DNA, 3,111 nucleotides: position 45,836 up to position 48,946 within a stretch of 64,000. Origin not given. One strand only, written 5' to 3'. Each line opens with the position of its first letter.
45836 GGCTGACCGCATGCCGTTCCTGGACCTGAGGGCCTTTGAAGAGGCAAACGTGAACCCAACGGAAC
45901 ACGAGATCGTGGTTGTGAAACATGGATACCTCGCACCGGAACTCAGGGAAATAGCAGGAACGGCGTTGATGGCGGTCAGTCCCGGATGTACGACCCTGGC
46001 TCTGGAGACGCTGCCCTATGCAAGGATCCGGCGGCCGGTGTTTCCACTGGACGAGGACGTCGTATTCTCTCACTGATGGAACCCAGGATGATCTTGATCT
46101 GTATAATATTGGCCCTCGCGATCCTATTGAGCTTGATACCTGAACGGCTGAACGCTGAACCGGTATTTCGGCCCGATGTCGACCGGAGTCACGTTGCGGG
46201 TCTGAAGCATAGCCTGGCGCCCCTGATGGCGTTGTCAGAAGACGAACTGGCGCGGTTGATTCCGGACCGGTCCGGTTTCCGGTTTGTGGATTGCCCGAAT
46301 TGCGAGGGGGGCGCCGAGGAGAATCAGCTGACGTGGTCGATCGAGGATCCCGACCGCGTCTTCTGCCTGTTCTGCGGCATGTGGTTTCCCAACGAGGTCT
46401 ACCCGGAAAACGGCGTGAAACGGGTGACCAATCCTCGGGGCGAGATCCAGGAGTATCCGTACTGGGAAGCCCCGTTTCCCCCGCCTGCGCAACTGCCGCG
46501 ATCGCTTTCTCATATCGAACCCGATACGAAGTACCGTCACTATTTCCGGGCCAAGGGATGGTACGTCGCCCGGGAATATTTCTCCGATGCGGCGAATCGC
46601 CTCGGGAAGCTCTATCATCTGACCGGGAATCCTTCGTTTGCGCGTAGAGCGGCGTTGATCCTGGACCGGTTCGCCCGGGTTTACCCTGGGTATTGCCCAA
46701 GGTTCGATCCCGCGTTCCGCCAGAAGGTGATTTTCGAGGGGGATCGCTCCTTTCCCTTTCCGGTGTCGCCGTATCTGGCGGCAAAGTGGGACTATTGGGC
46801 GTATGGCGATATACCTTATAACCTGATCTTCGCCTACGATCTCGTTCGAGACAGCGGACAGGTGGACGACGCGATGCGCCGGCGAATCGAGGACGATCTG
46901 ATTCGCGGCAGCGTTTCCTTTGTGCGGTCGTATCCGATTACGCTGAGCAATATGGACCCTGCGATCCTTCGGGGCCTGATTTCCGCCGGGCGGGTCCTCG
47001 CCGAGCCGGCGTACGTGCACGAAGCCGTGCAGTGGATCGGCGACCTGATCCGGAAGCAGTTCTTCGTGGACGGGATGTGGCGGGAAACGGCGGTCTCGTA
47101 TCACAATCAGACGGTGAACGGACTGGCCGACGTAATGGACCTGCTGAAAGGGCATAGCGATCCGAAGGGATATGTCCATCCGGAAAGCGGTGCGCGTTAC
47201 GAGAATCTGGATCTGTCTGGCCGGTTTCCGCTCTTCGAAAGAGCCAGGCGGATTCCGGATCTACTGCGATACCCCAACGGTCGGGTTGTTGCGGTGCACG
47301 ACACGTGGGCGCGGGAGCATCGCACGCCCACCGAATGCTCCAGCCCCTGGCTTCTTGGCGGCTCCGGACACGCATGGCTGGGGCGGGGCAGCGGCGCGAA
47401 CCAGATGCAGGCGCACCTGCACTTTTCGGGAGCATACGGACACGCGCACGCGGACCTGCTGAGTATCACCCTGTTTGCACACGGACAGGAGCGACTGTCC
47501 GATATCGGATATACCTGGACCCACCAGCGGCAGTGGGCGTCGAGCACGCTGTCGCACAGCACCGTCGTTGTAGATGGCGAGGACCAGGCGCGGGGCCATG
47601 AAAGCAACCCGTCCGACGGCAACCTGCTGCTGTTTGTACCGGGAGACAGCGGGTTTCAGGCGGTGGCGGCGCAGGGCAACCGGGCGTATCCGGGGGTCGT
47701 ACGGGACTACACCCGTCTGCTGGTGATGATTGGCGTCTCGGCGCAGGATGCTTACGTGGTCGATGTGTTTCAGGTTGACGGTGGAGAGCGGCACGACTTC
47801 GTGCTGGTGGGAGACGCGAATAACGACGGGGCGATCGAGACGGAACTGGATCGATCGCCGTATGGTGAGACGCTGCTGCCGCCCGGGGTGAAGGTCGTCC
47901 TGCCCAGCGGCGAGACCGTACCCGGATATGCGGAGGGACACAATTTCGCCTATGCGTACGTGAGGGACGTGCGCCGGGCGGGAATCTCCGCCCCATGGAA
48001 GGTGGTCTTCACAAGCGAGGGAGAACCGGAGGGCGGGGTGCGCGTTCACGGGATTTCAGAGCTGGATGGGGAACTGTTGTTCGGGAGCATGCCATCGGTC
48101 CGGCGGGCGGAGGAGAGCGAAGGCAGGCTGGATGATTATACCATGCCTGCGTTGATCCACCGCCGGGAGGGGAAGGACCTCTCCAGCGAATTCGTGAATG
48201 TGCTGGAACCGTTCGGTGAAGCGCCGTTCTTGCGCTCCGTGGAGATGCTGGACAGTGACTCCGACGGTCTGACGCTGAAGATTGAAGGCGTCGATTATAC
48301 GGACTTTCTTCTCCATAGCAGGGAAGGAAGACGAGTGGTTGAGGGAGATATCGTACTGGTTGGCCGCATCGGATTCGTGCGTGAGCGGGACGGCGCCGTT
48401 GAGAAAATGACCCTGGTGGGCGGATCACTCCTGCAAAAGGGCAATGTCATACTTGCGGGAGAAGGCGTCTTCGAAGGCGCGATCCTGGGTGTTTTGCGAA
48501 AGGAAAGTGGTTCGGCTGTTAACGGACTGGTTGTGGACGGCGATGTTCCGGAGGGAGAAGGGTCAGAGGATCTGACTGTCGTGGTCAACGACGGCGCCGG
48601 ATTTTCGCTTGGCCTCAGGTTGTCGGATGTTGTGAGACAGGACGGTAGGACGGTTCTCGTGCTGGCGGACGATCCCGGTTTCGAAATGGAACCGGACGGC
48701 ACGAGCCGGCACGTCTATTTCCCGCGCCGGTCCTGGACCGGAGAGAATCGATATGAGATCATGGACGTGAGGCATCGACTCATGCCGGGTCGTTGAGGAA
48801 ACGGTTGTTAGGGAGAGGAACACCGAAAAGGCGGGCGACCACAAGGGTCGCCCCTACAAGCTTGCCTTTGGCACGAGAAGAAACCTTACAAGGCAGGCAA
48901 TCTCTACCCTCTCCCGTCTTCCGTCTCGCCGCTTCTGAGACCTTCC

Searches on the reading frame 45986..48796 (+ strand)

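Call 57: search_protein_families(library=pfam, proteins=[window:45986-48796:+], max_evalue=0.00001)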
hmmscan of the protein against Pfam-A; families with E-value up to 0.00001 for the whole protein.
window:45986-48796:+ (936 aa): 1 family
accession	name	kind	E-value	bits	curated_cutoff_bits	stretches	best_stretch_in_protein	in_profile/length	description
PF07940.18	Hepar_II_III_C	-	6.4e-13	49.2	24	1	480-602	33-158/237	Heparinase II/III-like, C-terminal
